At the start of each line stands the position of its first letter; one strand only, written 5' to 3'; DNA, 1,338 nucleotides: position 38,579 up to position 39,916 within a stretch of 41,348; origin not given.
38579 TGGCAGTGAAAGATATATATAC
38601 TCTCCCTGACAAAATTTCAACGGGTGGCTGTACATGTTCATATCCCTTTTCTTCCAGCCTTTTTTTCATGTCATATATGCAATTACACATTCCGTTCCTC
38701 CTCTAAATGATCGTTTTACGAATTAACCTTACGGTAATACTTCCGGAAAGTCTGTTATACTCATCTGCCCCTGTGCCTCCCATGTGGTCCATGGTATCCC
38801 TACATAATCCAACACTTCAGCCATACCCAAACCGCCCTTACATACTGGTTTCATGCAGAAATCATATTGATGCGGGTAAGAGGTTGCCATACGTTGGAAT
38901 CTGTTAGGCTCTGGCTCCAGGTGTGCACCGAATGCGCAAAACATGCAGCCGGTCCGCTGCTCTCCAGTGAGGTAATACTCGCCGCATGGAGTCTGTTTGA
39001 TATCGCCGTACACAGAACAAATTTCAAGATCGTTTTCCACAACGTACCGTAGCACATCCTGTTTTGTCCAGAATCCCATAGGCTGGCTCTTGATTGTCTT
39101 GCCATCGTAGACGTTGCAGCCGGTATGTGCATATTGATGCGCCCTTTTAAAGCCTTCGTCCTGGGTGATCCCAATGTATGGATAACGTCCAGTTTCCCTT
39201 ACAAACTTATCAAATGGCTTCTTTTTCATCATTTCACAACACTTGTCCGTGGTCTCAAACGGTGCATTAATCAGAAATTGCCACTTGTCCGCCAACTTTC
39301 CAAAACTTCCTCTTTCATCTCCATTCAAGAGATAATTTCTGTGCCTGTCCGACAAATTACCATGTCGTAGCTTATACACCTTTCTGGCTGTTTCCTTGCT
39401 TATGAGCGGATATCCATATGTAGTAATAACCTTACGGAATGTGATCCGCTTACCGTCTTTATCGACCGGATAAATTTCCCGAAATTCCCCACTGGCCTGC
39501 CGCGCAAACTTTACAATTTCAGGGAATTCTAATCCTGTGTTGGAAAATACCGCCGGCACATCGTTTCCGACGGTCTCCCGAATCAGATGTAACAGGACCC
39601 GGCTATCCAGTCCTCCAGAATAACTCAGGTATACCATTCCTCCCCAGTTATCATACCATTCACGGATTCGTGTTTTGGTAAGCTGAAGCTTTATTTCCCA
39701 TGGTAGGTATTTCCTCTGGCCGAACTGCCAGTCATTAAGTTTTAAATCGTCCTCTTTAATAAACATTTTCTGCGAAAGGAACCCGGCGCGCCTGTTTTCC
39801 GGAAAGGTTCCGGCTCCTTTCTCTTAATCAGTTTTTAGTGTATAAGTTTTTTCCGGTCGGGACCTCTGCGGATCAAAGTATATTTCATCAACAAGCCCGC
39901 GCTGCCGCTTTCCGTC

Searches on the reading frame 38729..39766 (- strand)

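Call 81: search_protein_families(library=pfam, proteins=[window:38729-39766:-], max_evalue=0.001)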
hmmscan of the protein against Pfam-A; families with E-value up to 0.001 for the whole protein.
window:38729-39766:- (345 aa): 2 families
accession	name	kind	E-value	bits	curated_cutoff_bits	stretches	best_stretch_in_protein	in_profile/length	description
PF01507.26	PAPS_reduct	-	6.6e-20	72.3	22.5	2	46-121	3-77/175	Phosphoadenosine phosphosulfate reductase domain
PF00764.25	Arginosuc_synth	-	0.00056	20.4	27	1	45-90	2-47/162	Arginosuccinate synthase N-terminal HUP domain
